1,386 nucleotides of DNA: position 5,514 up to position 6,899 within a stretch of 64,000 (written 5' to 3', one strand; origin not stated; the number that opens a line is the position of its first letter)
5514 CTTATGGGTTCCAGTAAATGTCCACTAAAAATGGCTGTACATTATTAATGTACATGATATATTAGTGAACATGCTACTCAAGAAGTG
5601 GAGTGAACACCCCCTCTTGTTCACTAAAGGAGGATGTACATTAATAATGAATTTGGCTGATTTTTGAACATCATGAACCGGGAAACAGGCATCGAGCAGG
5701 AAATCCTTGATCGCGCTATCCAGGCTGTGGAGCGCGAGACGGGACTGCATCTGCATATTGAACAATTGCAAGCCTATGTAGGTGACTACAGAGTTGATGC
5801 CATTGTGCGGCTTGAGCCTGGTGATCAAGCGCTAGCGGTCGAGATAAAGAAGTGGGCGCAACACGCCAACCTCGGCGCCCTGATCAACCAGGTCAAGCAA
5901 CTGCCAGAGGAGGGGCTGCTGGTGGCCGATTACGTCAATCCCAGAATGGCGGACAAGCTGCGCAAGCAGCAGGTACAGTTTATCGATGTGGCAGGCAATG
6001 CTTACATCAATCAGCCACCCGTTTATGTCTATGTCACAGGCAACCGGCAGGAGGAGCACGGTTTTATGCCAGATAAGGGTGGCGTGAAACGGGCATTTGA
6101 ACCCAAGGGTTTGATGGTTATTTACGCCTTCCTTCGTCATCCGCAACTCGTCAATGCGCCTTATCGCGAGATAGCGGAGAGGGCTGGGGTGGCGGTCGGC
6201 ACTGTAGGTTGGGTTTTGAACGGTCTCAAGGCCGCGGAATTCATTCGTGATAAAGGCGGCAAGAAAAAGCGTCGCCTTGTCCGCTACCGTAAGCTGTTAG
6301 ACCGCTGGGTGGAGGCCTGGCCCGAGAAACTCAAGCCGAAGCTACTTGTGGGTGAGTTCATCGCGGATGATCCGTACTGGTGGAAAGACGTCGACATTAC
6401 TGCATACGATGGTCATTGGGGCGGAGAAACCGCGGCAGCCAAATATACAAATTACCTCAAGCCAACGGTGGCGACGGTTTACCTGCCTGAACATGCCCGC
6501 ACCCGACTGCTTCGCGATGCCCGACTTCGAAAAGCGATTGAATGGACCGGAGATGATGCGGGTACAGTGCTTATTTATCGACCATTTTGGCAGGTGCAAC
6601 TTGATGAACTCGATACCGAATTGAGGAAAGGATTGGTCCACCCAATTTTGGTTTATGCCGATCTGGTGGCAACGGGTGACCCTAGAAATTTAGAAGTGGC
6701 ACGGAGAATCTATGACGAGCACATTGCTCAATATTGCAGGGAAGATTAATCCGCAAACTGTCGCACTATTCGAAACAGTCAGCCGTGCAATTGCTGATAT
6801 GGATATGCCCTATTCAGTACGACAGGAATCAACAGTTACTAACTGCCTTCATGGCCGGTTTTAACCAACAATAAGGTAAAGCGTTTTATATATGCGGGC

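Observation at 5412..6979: smpB 3-prime end is duplicated, bracketing a ~1.4-kb islet inserted between smpB and ssrA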

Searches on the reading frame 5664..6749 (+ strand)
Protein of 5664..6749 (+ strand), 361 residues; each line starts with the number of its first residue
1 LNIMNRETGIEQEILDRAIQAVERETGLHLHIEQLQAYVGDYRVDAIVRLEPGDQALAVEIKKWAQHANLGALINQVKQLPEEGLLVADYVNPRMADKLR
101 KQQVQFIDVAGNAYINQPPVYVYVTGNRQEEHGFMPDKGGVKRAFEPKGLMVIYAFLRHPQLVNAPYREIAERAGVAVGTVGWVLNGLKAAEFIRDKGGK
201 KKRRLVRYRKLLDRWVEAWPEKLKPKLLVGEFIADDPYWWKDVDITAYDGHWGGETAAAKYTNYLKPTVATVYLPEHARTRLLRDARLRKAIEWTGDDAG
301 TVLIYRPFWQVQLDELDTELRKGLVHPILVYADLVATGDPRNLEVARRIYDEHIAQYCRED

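Call 8: search_protein_families(library=pfam, proteins=[window:5664-6749:+], max_evalue=0.01)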
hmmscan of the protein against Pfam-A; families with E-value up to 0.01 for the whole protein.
window:5664-6749:+ (361 aa): 2 families
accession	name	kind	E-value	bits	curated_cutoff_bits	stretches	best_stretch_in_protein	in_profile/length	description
PF09952.14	AbiEi_2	-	3.3e-35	121.9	21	1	204-354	1-142/143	Transcriptional regulator, AbiEi antitoxin, Type IV TA system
PF22451.2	NirdL-like_HTH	-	0.0051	16.8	27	0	162-195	14-47/47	Siroheme decarboxylase NirDL-like HTH domain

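Call 9: search_protein_families(library=ncbifam, proteins=[window:5664-6749:+], max_evalue=0.01)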
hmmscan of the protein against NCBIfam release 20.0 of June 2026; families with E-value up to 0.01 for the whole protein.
window:5664-6749:+ (361 aa): 0 families

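Call 11: find_encoding_contigs(protein=window:5664-6749:+, flank=10000, max_places=10)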
Protein window:5664-6749:+ (361 aa): no gene with exactly this product is on record in the collection.

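Call 39: find_homologous_proteins(query=window:5664-6749:+, max_evalue=1e-20)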
Query window:5664-6749:+ (361 aa): 1201 proteins with E <= 1e-20 among 8000 candidates; the best 120 are listed.
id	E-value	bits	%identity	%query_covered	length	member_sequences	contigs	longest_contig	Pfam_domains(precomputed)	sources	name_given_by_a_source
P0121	8.4e-201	685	84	100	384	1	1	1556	PF09952.15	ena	-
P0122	2.2e-200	683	84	99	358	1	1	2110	PF09952.15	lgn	-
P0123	3.2e-199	680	84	99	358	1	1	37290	PF09952.15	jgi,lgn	jgi:hypothetical protein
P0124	2.9e-198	676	84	99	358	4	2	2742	PF09952.15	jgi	jgi:hypothetical protein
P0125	2.8e-194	663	82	100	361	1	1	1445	PF09952.15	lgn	-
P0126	2.6e-193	660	81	99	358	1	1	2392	PF09952.15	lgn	-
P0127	1.5e-191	654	80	100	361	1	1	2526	PF09952.15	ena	-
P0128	3.1e-191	653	80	100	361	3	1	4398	PF09952.15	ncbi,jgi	-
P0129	1.7e-188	644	80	100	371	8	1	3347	PF09952.15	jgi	-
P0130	1.9e-187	641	81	99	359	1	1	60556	PF09952.15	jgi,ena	-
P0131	3.5e-186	637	77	100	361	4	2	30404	PF09952.15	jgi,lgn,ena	-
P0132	2.4e-185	634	79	99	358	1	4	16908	PF09952.15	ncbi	ncbi:MAG: type IV toxin-antitoxin system AbiEi family antitoxin [Candidatus Sedimenticola sp. (ex Th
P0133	1.2e-184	632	78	99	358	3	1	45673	PF09952.15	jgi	jgi:hypothetical protein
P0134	8.0e-183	626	78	100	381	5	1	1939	PF09952.15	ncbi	-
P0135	1.5e-180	618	76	99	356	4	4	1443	PF09952.15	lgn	-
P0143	6.4e-177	606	74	100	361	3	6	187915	PF09952.15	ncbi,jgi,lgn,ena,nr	ncbi:MAG: hypothetical protein COB30_008560 [Ectothiorhodospiraceae bacterium]|nr:hypothetical prote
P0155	3.4e-168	578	71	100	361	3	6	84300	PF09952.15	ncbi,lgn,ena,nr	ncbi:MAG TPA: hypothetical protein ENG90_04870 [Gammaproteobacteria bacterium]|nr:hypothetical prote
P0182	3.6e-153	528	64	100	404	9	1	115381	PF09952.15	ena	-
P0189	2.9e-151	522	65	100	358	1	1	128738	PF09952.15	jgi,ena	-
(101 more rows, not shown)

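Call 40: find_encoding_contigs(protein=P0123, flank=10000, max_places=2)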
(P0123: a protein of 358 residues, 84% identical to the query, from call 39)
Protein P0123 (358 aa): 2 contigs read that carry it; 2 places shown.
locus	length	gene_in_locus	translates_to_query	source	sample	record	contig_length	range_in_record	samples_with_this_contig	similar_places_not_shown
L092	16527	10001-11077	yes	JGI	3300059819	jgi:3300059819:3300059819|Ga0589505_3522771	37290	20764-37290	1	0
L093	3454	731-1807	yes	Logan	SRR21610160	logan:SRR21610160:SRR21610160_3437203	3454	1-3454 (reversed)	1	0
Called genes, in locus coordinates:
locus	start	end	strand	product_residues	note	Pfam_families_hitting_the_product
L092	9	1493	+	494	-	PF12083:DUF3560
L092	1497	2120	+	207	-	-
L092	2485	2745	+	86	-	-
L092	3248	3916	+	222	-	-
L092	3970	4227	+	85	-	PF11903:ParD_like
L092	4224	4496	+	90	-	PF15781:ParE-like_toxin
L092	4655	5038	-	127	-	-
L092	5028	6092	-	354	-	-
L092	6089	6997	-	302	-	PF01656:CbiA, PF02374:ArsA_ATPase (faint), PF09140:MipZ (faint), PF13614:AAA_31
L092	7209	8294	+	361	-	-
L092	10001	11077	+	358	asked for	PF09952:AbiEi_2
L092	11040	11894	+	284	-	PF08843:AbiEii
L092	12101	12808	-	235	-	PF07589:PEP_exosort_dom (weak)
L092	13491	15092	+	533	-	PF05598:DUF772, PF13586:DDE_Tnp_1_2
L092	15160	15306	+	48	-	-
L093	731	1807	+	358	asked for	PF09952:AbiEi_2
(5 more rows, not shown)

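Call 41: find_encoding_contigs(protein=P0130, flank=10000, max_places=2)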
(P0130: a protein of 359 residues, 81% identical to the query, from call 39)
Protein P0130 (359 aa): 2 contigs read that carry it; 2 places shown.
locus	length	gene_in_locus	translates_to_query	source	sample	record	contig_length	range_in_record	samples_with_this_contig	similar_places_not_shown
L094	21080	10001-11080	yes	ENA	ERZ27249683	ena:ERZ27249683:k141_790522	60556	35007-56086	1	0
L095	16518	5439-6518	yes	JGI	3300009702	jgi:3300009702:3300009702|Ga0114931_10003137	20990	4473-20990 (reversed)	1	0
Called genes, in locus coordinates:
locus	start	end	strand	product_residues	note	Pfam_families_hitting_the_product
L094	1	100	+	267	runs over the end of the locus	PF02405:MlaE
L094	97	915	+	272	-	PF00005:ABC_tran, PF13304:AAA_21 (weak)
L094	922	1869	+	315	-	PF02470:MlaD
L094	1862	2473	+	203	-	PF03886:ABC_trans_aux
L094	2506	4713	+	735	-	PF13328:HD_4, PF01966:HD, PF04607:RelA_SpoT, PF02824:TGS, PF19296:RelA_AH, PF28438:RelA_RIS, PF01842:ACT, PF13291:ACT_4, +1 more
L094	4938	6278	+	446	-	PF13356:Arm-DNA-bind_3, PF00589:Phage_integrase (weak)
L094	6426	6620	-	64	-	PF05930:Phage_AlpA, PF00376:MerR (weak)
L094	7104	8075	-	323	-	PF12835:Integrase_1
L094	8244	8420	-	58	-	-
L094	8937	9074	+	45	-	-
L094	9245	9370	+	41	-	-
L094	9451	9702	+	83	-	-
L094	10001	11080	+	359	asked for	PF09952:AbiEi_2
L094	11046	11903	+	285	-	PF08843:AbiEii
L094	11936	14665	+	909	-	PF12161:HsdM_N, PF02384:N6_Mtase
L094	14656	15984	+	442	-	PF01420:Methylase_S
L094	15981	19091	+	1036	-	PF04313:HSDR_N, PF04851:ResIII, PF18766:SWI2_SNF2, PF22679:T1R_D3-like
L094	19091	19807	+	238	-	PF01863:YgjP-like, PF10263:SprT-like (weak)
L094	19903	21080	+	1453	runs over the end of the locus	-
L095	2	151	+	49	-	?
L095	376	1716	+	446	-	PF13356:Arm-DNA-bind_3, PF00589:Phage_integrase (weak)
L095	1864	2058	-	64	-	PF05930:Phage_AlpA, PF00376:MerR (weak)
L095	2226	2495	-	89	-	-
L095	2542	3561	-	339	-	PF12835:Integrase_1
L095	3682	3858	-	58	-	-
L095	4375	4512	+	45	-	-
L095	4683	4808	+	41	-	-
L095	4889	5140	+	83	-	-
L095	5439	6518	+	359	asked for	PF09952:AbiEi_2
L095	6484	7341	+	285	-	PF08843:AbiEii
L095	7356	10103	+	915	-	PF12161:HsdM_N, PF02384:N6_Mtase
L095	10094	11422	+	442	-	PF01420:Methylase_S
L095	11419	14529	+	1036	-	PF04313:HSDR_N, PF04851:ResIII, PF18766:SWI2_SNF2, PF22679:T1R_D3-like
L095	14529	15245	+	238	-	PF01863:YgjP-like, PF10263:SprT-like (weak)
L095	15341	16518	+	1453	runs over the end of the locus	-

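Call 44: find_related_loci(query=window:5673-6749:+, collection=metagenome_contigs, flank=10000)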
Query window:5673-6749:+ (358 aa) in metagenome_contigs; peptide patterns used: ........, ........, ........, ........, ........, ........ (x = any residue, [..] = any of these).
72 stretches matched a pattern; 14 encode a relative of the query (tblastn E <= 1e-3); 14 distinct loci.
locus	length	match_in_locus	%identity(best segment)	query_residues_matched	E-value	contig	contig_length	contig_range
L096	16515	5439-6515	81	1-358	0e+0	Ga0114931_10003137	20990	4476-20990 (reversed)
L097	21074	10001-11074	77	1-358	0e+0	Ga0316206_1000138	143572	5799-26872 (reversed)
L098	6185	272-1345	79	1-358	0e+0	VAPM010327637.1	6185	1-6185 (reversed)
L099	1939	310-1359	79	1-357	0e+0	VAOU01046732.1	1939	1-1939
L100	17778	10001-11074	75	1-358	0e+0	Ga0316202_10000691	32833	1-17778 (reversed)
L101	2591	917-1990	73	1-358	0e+0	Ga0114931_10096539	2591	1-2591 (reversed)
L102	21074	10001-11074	75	1-358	0e+0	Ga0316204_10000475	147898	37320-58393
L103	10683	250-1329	66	1-358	1e-158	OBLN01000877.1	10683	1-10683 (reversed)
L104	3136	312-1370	59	8-358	7e-140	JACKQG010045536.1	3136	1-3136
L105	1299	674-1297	81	1-208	2e-118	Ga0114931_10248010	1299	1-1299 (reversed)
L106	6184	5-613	79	156-358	4e-103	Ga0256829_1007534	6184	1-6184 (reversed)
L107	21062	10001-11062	49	8-357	1e-115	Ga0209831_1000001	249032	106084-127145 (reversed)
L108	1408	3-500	80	193-358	3e-89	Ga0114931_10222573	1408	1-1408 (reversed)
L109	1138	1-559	79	173-358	3e-79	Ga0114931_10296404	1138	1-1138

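Call 78: find_encoding_contigs(protein=P0143, flank=5000, max_places=2)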
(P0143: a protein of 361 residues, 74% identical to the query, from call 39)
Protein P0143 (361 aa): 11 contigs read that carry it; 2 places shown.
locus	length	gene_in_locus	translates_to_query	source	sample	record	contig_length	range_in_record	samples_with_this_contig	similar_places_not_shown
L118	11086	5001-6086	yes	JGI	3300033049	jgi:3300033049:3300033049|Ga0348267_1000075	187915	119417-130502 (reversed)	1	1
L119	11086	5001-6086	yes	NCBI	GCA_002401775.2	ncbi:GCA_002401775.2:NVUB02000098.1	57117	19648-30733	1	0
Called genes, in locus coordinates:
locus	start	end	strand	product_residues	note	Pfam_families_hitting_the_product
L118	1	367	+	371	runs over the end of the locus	PF21088:MS_channel_1st (weak), PF00924:MS_channel_2nd, PF21082:MS_channel_3rd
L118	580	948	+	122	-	PF13686:DrsE_2 (faint)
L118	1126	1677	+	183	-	PF00156:Pribosyltran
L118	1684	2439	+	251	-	PF01048:PNP_UDP_1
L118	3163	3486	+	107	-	-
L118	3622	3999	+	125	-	PF00903:Glyoxalase, PF12681:Glyoxalase_2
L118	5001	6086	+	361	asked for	PF09952:AbiEi_2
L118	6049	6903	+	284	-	PF08843:AbiEii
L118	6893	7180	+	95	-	-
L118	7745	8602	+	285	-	PF20560:MotA_N, PF01618:MotA_ExbB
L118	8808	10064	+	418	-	PF13677:MotB_plug, PF00691:OmpA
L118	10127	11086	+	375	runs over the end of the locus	PF01264:Chorismate_synt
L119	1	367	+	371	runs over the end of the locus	PF21088:MS_channel_1st (weak), PF00924:MS_channel_2nd, PF21082:MS_channel_3rd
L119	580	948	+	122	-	PF13686:DrsE_2 (faint)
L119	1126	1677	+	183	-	PF00156:Pribosyltran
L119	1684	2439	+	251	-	PF01048:PNP_UDP_1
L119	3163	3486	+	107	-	-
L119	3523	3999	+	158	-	PF12681:Glyoxalase_2, PF00903:Glyoxalase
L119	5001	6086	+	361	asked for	PF09952:AbiEi_2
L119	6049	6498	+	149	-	-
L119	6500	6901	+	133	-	-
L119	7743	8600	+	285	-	PF20560:MotA_N, PF01618:MotA_ExbB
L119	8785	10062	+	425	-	PF13677:MotB_plug, PF00691:OmpA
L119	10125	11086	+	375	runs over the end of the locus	PF01264:Chorismate_synt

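Call 79: find_encoding_contigs(protein=P0155, flank=5000, max_places=2)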
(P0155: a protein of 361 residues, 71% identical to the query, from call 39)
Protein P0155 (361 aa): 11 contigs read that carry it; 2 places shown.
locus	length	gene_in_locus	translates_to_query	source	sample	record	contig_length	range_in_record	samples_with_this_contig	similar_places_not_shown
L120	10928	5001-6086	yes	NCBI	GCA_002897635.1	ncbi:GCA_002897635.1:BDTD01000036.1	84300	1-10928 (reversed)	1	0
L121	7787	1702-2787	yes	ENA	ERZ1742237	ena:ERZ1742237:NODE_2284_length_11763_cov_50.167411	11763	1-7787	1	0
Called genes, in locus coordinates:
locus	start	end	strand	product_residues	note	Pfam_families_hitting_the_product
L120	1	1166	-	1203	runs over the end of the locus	PF05378:Hydant_A_N, PF19278:Hydant_A_C (faint), PF01968:Hydantoinase_A, PF02538:Hydantoinase_B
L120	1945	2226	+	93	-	-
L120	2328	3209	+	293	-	PF02668:TauD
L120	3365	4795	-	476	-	PF11074:DUF2779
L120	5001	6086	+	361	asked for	PF09952:AbiEi_2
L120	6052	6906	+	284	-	PF08843:AbiEii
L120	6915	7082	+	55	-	-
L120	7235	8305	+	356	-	PF01381:HTH_3, PF12844:HTH_19, PF13560:HTH_31 (weak), PF06114:Peptidase_M78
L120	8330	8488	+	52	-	-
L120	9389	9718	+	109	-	-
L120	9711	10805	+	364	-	PF01381:HTH_3 (weak), PF06114:Peptidase_M78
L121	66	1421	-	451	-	PF11074:DUF2779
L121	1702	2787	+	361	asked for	PF09952:AbiEi_2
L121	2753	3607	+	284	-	PF08843:AbiEii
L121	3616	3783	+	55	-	-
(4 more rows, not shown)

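Call 80: find_encoding_contigs(protein=P0182, flank=5000, max_places=2)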
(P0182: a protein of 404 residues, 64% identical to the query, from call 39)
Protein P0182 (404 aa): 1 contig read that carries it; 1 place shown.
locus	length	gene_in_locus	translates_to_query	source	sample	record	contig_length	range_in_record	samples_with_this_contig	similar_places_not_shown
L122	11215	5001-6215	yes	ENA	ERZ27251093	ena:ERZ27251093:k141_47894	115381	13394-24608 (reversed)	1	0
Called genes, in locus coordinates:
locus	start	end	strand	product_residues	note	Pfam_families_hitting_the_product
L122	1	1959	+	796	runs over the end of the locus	-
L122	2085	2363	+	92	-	-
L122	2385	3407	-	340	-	PF04143:Sulf_transp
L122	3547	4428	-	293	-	PF13531:SBP_bac_11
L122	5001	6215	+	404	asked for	PF09952:AbiEi_2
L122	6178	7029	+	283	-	PF08843:AbiEii (weak)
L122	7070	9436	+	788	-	PF22548:AEP-TOTE, PF00270:DEAD, PF04851:ResIII, PF00271:Helicase_C (weak)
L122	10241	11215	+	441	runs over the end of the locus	PF00324:AA_permease, PF13520:AA_permease_2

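Call 81: find_encoding_contigs(protein=P0189, flank=5000, max_places=2)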
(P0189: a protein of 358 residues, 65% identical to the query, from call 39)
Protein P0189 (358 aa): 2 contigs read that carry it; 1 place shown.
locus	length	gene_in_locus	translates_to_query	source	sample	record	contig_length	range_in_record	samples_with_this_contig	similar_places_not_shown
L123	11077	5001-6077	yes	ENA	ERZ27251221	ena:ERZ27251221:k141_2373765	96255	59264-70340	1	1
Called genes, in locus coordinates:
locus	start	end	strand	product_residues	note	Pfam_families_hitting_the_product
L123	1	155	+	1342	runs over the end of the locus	PF28130:DUF8371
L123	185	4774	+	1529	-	-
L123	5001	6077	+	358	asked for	PF09952:AbiEi_2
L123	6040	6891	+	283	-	PF08843:AbiEii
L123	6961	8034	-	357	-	PF00072:Response_reg, PF13581:HATPase_c_2 (weak), PF02518:HATPase_c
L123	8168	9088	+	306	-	-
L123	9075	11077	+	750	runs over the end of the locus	PF00672:HAMP (weak), PF00512:HisKA, PF02518:HATPase_c, PF13589:HATPase_c_3 (faint), PF00072:Response_reg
